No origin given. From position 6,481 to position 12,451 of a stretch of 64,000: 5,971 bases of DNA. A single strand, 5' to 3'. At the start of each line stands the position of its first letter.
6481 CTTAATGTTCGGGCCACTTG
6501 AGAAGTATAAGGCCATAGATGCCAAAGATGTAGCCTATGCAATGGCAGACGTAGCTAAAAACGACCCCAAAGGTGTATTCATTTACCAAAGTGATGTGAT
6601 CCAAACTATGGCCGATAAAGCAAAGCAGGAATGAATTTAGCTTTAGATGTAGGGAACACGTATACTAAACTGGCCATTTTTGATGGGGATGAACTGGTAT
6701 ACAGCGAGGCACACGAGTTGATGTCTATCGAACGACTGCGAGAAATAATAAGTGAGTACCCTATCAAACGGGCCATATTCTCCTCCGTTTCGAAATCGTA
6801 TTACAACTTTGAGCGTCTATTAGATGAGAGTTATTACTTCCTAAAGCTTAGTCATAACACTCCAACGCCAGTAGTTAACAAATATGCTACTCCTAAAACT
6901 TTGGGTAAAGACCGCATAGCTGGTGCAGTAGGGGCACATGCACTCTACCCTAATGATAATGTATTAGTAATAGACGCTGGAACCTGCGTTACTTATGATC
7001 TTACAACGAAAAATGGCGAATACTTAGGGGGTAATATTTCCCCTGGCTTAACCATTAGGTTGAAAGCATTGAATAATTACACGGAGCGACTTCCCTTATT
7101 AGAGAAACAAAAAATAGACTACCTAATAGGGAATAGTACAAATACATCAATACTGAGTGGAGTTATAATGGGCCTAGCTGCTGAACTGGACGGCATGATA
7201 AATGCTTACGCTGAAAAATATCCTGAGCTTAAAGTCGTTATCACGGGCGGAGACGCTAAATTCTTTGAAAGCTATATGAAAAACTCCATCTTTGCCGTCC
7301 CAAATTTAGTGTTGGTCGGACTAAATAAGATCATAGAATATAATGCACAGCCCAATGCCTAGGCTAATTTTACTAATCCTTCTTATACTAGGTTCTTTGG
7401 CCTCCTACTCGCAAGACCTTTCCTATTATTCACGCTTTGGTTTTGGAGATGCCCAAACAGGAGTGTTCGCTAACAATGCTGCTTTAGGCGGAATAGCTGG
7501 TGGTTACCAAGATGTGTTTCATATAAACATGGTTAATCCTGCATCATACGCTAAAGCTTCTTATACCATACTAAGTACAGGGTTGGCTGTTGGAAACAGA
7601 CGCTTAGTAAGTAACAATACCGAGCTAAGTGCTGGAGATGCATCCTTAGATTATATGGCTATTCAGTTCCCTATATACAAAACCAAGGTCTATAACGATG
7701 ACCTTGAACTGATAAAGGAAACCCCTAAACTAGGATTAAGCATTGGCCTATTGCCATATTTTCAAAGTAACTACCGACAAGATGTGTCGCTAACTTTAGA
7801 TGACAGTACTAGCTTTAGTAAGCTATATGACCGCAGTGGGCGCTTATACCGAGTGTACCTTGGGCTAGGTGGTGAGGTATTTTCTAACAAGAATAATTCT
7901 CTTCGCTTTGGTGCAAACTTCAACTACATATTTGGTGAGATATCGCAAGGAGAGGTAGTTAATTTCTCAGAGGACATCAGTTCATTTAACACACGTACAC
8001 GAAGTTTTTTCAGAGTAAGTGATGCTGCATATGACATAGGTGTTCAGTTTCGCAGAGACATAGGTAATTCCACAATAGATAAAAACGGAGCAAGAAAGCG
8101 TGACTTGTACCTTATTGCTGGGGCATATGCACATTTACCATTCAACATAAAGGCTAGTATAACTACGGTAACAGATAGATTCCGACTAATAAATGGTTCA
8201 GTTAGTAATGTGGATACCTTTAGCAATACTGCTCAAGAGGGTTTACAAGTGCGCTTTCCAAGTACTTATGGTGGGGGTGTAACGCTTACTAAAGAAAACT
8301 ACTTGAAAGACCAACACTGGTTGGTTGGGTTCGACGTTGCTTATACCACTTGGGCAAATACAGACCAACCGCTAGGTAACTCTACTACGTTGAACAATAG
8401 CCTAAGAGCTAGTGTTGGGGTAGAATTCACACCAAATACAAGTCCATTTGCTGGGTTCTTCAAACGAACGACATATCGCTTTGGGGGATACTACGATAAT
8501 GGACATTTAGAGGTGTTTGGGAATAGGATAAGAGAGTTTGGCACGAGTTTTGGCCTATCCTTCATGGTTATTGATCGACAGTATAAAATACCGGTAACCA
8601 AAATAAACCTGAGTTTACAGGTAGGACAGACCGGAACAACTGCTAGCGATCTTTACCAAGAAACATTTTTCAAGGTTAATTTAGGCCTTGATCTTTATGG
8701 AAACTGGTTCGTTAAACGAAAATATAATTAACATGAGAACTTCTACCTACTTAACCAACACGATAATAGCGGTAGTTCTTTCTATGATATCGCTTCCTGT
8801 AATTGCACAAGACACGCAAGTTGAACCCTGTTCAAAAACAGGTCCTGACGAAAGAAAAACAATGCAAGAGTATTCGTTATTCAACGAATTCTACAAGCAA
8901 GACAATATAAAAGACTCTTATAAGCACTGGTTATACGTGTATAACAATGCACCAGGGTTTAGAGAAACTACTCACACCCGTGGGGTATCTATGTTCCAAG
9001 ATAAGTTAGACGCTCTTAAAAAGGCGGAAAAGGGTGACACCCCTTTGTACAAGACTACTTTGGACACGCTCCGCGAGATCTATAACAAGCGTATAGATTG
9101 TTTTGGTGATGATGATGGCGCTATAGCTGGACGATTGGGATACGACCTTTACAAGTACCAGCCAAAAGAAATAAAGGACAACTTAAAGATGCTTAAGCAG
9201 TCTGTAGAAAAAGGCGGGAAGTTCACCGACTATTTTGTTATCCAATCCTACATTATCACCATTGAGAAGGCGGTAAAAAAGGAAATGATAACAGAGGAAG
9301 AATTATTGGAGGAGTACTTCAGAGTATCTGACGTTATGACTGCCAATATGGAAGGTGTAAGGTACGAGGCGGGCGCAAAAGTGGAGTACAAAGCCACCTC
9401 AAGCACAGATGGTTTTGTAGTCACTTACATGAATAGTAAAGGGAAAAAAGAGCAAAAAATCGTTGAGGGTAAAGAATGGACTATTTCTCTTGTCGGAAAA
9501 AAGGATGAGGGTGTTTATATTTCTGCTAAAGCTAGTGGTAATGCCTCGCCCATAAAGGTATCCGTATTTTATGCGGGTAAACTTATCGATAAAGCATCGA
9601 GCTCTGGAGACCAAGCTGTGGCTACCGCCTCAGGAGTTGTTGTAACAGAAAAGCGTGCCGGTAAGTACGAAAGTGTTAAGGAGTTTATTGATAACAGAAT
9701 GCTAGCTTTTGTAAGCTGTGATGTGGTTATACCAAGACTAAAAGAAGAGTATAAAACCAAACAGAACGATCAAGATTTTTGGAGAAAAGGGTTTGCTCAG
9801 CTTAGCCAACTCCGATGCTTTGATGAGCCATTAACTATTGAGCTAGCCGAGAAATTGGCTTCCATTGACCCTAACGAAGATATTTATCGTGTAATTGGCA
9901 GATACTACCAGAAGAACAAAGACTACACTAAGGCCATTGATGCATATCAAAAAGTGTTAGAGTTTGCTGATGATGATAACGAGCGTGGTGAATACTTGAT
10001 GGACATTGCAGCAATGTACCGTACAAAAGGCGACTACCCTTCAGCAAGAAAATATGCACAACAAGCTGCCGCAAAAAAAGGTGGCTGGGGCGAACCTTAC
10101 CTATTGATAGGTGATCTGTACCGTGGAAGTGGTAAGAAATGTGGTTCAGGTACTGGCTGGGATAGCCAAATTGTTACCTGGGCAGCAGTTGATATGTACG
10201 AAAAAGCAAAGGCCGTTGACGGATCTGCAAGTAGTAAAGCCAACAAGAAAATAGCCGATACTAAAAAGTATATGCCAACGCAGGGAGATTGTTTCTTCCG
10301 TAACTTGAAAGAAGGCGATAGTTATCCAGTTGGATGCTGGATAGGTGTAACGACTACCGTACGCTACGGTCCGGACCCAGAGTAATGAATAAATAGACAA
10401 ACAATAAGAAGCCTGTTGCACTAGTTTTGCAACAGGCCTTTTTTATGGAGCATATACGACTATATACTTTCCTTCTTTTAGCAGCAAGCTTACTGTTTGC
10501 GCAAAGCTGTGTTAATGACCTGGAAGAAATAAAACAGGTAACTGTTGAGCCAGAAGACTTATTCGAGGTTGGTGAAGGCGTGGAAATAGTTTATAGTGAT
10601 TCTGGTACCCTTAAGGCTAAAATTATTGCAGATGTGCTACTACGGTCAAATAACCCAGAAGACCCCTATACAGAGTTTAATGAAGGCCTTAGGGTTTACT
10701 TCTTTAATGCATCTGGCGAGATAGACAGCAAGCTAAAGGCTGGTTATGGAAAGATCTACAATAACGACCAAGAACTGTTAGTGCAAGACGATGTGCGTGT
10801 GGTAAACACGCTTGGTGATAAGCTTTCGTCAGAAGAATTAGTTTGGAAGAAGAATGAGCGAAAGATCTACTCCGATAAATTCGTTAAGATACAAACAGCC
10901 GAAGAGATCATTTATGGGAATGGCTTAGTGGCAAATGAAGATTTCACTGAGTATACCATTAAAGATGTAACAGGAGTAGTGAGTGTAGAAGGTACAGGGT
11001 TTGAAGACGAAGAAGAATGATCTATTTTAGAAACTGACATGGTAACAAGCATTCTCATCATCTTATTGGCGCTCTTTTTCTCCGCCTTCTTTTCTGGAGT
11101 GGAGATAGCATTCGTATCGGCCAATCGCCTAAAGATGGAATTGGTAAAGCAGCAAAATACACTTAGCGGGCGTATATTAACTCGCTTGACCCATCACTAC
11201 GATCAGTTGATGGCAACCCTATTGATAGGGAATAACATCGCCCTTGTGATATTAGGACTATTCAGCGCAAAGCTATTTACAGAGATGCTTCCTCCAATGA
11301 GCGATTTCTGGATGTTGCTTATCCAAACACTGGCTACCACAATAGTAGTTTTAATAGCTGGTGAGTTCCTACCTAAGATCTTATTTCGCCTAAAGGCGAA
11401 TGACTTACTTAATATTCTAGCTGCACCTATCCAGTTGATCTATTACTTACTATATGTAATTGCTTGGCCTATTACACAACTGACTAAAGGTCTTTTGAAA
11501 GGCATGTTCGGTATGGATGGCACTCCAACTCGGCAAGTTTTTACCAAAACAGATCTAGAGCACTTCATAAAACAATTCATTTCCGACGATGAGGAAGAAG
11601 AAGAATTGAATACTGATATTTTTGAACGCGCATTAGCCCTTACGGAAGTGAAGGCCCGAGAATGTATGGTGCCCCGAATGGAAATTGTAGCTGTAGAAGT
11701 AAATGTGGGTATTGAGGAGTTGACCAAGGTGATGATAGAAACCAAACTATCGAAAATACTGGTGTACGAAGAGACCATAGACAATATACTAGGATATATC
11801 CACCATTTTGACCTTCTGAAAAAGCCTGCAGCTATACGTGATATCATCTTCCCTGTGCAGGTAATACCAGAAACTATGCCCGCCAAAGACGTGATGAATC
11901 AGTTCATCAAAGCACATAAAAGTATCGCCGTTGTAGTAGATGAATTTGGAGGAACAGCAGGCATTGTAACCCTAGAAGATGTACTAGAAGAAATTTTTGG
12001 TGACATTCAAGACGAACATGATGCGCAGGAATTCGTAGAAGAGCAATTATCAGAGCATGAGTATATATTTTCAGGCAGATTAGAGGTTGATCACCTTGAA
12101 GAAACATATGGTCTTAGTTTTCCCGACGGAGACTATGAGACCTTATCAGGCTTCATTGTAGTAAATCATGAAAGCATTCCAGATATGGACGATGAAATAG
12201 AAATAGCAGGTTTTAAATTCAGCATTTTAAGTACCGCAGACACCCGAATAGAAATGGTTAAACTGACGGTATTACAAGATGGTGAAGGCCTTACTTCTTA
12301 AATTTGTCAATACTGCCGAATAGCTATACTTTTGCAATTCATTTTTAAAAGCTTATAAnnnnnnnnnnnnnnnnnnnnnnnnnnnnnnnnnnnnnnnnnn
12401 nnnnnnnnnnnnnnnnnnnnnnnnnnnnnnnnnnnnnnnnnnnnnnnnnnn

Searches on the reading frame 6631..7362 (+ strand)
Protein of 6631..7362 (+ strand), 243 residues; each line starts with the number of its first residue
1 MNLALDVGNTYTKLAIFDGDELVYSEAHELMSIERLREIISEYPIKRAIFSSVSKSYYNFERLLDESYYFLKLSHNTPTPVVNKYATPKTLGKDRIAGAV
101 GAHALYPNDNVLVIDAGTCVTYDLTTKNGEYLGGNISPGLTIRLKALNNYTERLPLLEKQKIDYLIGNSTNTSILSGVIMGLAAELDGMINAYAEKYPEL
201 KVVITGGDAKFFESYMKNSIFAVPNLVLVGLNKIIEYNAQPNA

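Call 65: search_protein_families(library=pfam, proteins=[window:6631-7362:+], max_evalue=0.000001)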
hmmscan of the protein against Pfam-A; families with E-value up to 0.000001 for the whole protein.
window:6631-7362:+ (243 aa): 1 family
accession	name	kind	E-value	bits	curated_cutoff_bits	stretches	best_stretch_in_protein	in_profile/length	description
PF03309.20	Pan_kinase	-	3.3e-42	145.1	24.7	1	3-191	2-204/205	Type III pantothenate kinase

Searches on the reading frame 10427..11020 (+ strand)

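Call 66: search_protein_families(library=pfam, proteins=[window:10427-11020:+], max_evalue=0.000001)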
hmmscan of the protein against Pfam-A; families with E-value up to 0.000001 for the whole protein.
window:10427-11020:+ (197 aa): 1 family
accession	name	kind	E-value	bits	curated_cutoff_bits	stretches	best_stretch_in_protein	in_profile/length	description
PF06835.18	LptC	-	5.5e-12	46.1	21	1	51-183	39-172/175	Lipopolysaccharide-assembly, LptC-related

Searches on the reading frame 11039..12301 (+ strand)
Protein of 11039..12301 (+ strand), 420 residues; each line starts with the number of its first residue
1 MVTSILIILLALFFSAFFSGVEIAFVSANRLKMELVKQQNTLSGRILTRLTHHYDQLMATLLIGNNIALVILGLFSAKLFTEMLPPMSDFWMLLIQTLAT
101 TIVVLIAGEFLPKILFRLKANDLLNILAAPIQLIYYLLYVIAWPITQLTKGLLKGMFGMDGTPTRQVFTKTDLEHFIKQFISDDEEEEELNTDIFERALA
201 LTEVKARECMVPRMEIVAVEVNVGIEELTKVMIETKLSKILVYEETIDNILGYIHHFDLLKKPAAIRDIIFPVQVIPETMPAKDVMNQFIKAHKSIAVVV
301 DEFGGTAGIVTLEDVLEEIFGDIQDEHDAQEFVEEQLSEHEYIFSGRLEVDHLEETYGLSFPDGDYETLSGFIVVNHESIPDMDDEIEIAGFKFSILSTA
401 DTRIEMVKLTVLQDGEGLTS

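Call 66: search_protein_families(library=pfam, proteins=[window:11039-12301:+], max_evalue=0.000001)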
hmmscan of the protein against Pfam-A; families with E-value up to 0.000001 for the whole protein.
window:11039-12301:+ (420 aa): 3 families
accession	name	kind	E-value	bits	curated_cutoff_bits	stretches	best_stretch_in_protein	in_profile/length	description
PF01595.25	CNNM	-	2.6e-35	122.1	28.4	1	6-181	1-172/181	Cyclin M transmembrane N-terminal domain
PF03471.22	CorC_HlyC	-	6.8e-20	71.3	27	1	336-411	2-79/81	Transporter associated domain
PF00571.33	CBS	-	9.9e-13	48.7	24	1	272-320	8-56/57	CBS domain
